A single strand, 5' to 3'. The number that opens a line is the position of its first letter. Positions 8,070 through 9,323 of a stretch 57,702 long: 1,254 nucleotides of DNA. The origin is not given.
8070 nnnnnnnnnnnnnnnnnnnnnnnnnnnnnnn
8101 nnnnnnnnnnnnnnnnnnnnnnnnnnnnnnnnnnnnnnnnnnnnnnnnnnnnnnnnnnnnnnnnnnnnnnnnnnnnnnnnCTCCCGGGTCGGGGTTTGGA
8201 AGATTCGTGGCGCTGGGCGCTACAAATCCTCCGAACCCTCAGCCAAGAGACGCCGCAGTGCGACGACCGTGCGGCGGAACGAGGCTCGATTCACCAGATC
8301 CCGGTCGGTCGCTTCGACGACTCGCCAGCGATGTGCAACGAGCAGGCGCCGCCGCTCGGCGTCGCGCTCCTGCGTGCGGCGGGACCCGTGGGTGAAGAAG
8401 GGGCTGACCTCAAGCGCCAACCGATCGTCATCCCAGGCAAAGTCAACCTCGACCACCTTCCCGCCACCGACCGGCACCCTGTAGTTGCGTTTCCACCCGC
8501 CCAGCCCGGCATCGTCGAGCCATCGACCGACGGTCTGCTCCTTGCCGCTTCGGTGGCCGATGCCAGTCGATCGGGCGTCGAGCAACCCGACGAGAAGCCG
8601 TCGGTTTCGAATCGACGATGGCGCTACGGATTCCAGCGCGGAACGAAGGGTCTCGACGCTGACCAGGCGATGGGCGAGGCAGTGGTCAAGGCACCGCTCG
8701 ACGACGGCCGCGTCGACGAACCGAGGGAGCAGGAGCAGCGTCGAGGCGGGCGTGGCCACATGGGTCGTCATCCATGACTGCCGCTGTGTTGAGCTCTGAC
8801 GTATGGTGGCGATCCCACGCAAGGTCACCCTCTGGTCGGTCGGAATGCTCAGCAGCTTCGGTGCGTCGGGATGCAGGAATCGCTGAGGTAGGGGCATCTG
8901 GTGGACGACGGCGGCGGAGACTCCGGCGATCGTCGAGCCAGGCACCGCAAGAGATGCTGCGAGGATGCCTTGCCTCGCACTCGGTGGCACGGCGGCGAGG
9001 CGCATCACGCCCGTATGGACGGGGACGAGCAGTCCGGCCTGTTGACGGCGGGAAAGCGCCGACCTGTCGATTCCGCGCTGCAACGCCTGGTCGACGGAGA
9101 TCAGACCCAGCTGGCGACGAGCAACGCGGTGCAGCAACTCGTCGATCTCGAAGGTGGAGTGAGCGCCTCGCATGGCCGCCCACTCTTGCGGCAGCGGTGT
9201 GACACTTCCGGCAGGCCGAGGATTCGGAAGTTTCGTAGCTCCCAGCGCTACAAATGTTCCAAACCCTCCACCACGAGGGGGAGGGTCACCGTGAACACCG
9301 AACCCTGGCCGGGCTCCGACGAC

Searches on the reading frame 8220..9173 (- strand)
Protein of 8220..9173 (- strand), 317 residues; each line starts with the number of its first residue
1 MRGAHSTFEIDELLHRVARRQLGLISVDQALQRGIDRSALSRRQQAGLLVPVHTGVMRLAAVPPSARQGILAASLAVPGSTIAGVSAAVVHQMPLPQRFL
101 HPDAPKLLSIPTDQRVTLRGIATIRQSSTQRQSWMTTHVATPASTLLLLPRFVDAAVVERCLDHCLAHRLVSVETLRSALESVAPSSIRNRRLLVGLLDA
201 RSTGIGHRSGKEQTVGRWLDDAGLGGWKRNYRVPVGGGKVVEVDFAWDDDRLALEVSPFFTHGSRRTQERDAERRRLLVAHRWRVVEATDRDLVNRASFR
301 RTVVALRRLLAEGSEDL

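Call 4: search_protein_families(library=pfam, proteins=[window:8220-9173:-], max_evalue=0.01)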
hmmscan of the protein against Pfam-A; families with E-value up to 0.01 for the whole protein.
window:8220-9173:- (317 aa): 1 family
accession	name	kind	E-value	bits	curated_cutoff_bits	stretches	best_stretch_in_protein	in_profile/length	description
PF13338.12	AbiEi_4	-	1.3e-06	28.8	25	1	15-55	4-44/49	Transcriptional regulator, AbiEi antitoxin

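Call 60: find_homologous_proteins(query=window:8220-9173:-, max_evalue=1e-10)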
Query window:8220-9173:- (317 aa): 195 proteins with E <= 1e-10 among 8000 candidates; the best 120 are listed.
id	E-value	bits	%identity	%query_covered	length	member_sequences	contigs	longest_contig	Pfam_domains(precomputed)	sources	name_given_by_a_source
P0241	1.4e-186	637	93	100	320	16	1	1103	PF13338.13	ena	-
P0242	9.3e-136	470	71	99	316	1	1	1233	-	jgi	jgi:very-short-patch-repair endonuclease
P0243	1.6e-131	456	69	99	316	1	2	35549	PF13338.13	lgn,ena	-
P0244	8.3e-120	418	64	98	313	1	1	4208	-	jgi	jgi:very-short-patch-repair endonuclease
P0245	9.8e-114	398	62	98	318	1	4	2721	PF13338.13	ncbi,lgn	-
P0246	2.1e-113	396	62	98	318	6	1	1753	-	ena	-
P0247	9.5e-111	388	60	100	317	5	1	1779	PF13338.13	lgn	-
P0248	8.4e-109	381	60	100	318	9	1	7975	PF13338.13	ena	-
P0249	7.1e-108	378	58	100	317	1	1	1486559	PF13338.13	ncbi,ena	-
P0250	1.3e-107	377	61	97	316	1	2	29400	PF13338.13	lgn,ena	-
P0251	2.9e-107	376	59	100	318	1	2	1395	PF13338.13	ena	-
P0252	2.3e-105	370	59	98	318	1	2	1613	PF13338.13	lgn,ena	-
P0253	3.8e-103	363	58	99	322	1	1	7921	PF13338.13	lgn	-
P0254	6.1e-103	362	57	99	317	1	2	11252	-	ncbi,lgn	-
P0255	5.7e-102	359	57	98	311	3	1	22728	PF13338.13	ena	-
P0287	1.1e-94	335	54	100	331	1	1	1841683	PF13338.13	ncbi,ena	-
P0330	7.2e-90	319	52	98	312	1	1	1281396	-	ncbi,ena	-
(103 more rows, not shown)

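Call 61: find_encoding_contigs(protein=P0249, flank=10000, max_places=2)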
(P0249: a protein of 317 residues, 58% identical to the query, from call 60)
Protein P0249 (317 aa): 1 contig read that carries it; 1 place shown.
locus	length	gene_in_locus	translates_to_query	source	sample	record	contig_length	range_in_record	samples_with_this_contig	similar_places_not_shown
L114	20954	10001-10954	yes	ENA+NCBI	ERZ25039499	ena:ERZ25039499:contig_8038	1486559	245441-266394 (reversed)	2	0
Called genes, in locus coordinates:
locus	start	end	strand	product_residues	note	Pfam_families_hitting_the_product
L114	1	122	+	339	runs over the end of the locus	PF01841:Transglut_core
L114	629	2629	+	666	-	PF02687:FtsX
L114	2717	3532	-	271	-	PF00596:Aldolase_II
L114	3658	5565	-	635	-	PF01266:DAO (faint), PF01494:FAD_binding_3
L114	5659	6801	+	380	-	PF02771:Acyl-CoA_dh_N, PF08028:Acyl-CoA_dh_2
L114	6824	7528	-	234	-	PF07110:EthD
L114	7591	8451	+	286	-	PF03372:Exo_endo_phos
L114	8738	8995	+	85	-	-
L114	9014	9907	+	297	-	PF00106:adh_short, PF08659:KR (weak), PF13561:adh_short_C2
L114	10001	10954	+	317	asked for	PF13338:AbiEi_4 (weak)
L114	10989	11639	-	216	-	PF00881:Nitroreductase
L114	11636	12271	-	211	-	-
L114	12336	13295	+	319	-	PF05721:PhyH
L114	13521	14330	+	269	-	PF00106:adh_short, PF13561:adh_short_C2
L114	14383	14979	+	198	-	PF13508:Acetyltransf_7 (weak), PF00583:Acetyltransf_1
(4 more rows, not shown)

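Call 62: find_encoding_contigs(protein=P0330, flank=10000, max_places=2)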
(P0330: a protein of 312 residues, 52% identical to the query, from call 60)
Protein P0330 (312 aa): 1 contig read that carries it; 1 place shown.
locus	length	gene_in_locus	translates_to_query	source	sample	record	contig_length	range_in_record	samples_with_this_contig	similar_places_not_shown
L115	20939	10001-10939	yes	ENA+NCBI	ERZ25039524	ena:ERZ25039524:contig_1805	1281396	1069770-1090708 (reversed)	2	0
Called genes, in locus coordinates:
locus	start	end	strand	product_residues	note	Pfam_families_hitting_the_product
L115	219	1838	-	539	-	-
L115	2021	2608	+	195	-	-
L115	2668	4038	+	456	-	PF13518:HTH_28 (weak), PF00665:rve, PF13683:rve_3 (weak), PF09299:Mu-transpos_C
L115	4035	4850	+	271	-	PF13401:AAA_22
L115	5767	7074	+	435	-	PF20091:Abhydrolase_10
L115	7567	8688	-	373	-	PF00144:Beta-lactamase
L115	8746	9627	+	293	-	PF03009:GDPD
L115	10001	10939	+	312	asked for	-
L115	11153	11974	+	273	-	PF00795:CN_hydrolase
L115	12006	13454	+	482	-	PF01979:Amidohydro_1, PF07969:Amidohydro_3 (weak), PF12890:DHOase (weak), PF07969:Amidohydro_3 (weak)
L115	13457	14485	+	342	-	PF00296:Bac_luciferase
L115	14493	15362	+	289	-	PF00528:BPD_transp_1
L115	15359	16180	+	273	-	PF13191:AAA_16 (weak), PF00005:ABC_tran, PF13401:AAA_22 (faint), PF13304:AAA_21 (faint)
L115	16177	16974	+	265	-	PF00528:BPD_transp_1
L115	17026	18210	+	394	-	PF09084:NMT1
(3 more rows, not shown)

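Call 63: find_encoding_contigs(protein=P0287, flank=10000, max_places=2)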
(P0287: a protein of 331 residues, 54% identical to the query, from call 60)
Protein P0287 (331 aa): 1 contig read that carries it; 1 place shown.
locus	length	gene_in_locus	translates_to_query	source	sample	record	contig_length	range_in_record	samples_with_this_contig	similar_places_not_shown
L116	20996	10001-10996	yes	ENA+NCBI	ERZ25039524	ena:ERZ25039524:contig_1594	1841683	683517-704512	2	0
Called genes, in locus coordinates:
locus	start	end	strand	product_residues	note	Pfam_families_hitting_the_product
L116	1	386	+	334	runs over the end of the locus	PF01663:Phosphodiest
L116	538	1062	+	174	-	PF10759:BPA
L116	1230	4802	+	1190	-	PF02811:PHP, PF07733:DNA_pol3_alpha, PF17657:DNA_pol3_finger, PF14579:HHH_6, PF01336:tRNA_anti-codon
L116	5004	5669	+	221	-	-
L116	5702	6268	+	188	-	PF00881:Nitroreductase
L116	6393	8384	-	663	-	PF03190:Thioredox_DsbH, PF13098:Thioredoxin_2 (weak), PF13899:Thioredoxin_7, PF07221:GlcNAc_2-epim (faint)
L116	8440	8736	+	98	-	-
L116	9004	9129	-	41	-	-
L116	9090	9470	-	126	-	-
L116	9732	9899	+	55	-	PF02518:HATPase_c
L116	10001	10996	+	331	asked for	PF13338:AbiEi_4 (faint)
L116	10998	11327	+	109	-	PF02604:PhdYeFM_antitox (weak)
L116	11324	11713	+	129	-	PF01850:PIN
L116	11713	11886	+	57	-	-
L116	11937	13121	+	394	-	PF00072:Response_reg, PF00211:Guanylate_cyc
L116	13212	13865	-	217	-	PF00027:cNMP_binding, PF13545:HTH_Crp_2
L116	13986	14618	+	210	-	-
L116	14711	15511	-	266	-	PF00106:adh_short, PF13561:adh_short_C2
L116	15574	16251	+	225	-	PF02558:ApbA (faint), PF03807:F420_oxidored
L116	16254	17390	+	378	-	PF01406:tRNA-synt_1e, PF09334:tRNA-synt_1g (faint)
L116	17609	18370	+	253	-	PF01553:Acyltransferase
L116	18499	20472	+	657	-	PF02824:TGS, PF07973:tRNA_SAD, PF00587:tRNA-synt_2b, PF03129:HGTP_anticodon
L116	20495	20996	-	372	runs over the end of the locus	PF00497:SBP_bac_3, PF10613:Lig_chan-Glu_bd, PF00060:Lig_chan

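Call 67: search_protein_families(library=pfam, alignment_id=A3, max_evalue=1)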
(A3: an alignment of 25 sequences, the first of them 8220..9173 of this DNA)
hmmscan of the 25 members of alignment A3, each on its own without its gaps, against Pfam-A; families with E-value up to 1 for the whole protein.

A. member 1, window:8220-9173:- (317 aa): 2 families
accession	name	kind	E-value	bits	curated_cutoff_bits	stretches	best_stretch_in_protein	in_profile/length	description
PF13338.12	AbiEi_4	-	1.3e-06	28.8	25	1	15-55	4-44/49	Transcriptional regulator, AbiEi antitoxin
PF18741.7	MTES_1575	-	0.021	15.3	38.2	1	240-294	24-82/96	REase_MTES_1575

B. families by the number of members that match (of 25 scanned): 8 families
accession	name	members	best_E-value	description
PF13338.12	AbiEi_4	25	5.8e-09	Transcriptional regulator, AbiEi antitoxin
PF18741.7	MTES_1575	23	0.00026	REase_MTES_1575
PF04480.18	DUF559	8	0.0066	Protein of unknown function (DUF559)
PF07618.16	DUF1580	2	0.28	Protein of unknown function (DUF1580)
PF17194.10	AbiEi_3_N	1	0.1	Transcriptional regulator, AbiEi antitoxin N-terminal domain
PF05367.17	Phage_endo_I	1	0.11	Phage endonuclease I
PF02021.23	UPF0102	1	0.19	Uncharacterised protein family UPF0102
PF17416.8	Glycoprot_B_PH1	1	0.25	Herpesvirus Glycoprotein B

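Call 75: search_protein_families(library=ncbifam, proteins=[window:8220-9173:-], max_evalue=0.001)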
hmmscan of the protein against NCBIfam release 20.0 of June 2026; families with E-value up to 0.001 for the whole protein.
window:8220-9173:- (317 aa): 0 families

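Call 76: search_protein_families(library=padloc, proteins=[window:8220-9173:-], max_evalue=0.001)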
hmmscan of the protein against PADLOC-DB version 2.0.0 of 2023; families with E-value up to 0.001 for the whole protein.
window:8220-9173:- (317 aa): 10 families
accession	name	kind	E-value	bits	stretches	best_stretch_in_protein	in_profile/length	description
PDLC02231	AbiEi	-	2.1e-12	45.4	1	13-187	9-193/280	AbiEi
PDLC02228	AbiEi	-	2.1e-12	44.8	1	12-188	28-199/216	AbiEi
PDLC02249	AbiEi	-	3.6e-12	44.4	1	13-180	7-173/184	AbiEi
PDLC02260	AbiEi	-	3.2e-08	31.5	1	14-77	7-70/131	AbiEi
PDLC02265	AbiEi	-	6.9e-07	27.2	1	16-93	9-85/198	AbiEi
PDLC02239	AbiEi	-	1e-06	26.6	1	27-93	14-80/195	AbiEi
PDLC02283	AbiEi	-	3.2e-06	25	1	19-93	14-88/201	AbiEi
PDLC02225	AbiEi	-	2.2e-05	22.3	1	12-93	8-84/198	AbiEi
PDLC02244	AbiEi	-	0.00017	19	1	13-71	9-67/292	AbiEi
PDLC02256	AbiEi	-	0.00065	17.7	0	20-93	12-86/174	AbiEi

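Call 77: predict_structure(alignment_id=A3)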
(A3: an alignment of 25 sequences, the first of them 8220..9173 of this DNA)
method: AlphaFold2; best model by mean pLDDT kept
length: 317 residues; sequences in the alignment: 25
mean_pLDDT: 88.0   pTM: 0.63
mean pLDDT of the five models: 88.0, 87.8, 87.3, 86.7, 86.5
residues with pLDDT >= 90: 205; 70-90: 82; 50-70: 20; < 50: 10
segments of 3 or more residues with pLDDT < 50: 204-208
pLDDT, mean of each block of 10 residues (from residue 1): 76 94 95 93 96 96 96 95 97 95 95 91 83 93 95 93 86 90 89 90 55 86 90 88 92 79 64 87 89 86 93 62
secondary structure, 60 per line:
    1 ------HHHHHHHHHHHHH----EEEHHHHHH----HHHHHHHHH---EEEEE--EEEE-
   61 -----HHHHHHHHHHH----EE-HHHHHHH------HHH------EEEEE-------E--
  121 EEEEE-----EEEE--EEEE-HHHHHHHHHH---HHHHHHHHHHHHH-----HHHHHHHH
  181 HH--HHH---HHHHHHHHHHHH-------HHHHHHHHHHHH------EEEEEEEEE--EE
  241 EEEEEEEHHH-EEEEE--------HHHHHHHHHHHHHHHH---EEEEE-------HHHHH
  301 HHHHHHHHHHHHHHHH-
elements in order: H7-19 E24-26 H27-32 H37-45 E49-53 E56-59 H66-76 H84-90 E106-110 E121-125 E131-134 E137-140 H142-151 H155-167 H173-182 H191-202 H210-221 E228-236 E239-247 E252-256 H265-280 E284-288 H296-316

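Call 81: fold_search(model_id=the predicted structure, library=pdb)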
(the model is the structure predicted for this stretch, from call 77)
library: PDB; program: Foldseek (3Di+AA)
matches with E <= 10: 184; with E <= 0.001: 1
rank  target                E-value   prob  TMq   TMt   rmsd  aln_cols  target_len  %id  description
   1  6y8q_A                3.0e-04  1.00  0.41  0.60   5.0       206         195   14  AbiEi antitoxin from Streptococcus agalactiae (released 2020-12-16)
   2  6y8q_D                1.7e-03  1.00  0.34  0.53   7.3       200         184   13  AbiEi antitoxin from Streptococcus agalactiae (released 2020-12-16)
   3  6z1p_AS               6.8e-03  0.99  0.29  0.13  15.2       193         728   14  Structure of the mitochondrial ribosome from Tetrahymena thermophila (released 2020-06-24)
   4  9i05_Xg               7.6e-03  0.99  0.28  0.19  14.5       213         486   16  Cryo-EM structure of the large subunit of the mitochondrial ribosome from Toxoplasma gondii (released 2025-06-11)
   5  3r3p_B                1.1e-02  1.00  0.26  0.77   2.9       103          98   17  Homing Endonuclease I-Bth0305I Catalytic Domain (released 2011-10-05)
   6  9g6k_L9               1.6e-02  0.99  0.26  0.18  14.4       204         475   16  LSU structure derived from the LSU sample of the mitoribosome from T. gondii. (released 2024-12-11)
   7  9i05_Xv               1.6e-02  0.94  0.25  0.21  14.0       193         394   16  Cryo-EM structure of the large subunit of the mitochondrial ribosome from Toxoplasma gondii (released 2025-06-11)
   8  3r3p_A                2.2e-02  1.00  0.24  0.68   3.7        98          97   19  Homing Endonuclease I-Bth0305I Catalytic Domain (released 2011-10-05)
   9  9i05_Xl               2.6e-02  0.92  0.25  0.20  13.8       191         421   13  Cryo-EM structure of the large subunit of the mitochondrial ribosome from Toxoplasma gondii (released 2025-06-11)
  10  9g6k_Lc               8.2e-02  0.60  0.22  0.16  13.7       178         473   17  LSU structure derived from the LSU sample of the mitoribosome from T. gondii. (released 2024-12-11)
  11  4oq2                  1.1e-01  0.95  0.23  0.25   6.8       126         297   13  5hmC specific restriction endonuclease PvuRTs1I (released 2014-03-12)
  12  4par_B                1.1e-01  0.93  0.24  0.24   8.2       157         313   11  The 5-Hydroxymethylcytosine-Specific Restriction Enzyme AbaSI in a Complex with Product-like DNA (released 2014-06-25)
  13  1cw0_A                1.2e-01  0.96  0.22  0.41   5.9       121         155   19  CRYSTAL STRUCTURE ANALYSIS OF VERY SHORT PATCH REPAIR (VSR) ENDONUCLEASE IN COMPLEX WITH A DUPLEX DNA (released 1999-12-12)
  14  4par_A                1.5e-01  0.90  0.24  0.24   8.2       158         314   12  The 5-Hydroxymethylcytosine-Specific Restriction Enzyme AbaSI in a Complex with Product-like DNA (released 2014-06-25)
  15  1t0f_B                1.6e-01  0.63  0.15  0.18  14.2        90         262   21  Crystal Structure of the TnsA/TnsC(504-555) complex (released 2004-11-09)
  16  1vsr                  2.2e-01  0.94  0.23  0.49   5.3       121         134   19  VERY SHORT PATCH REPAIR (VSR) ENDONUCLEASE FROM ESCHERICHIA COLI (released 1999-10-27)
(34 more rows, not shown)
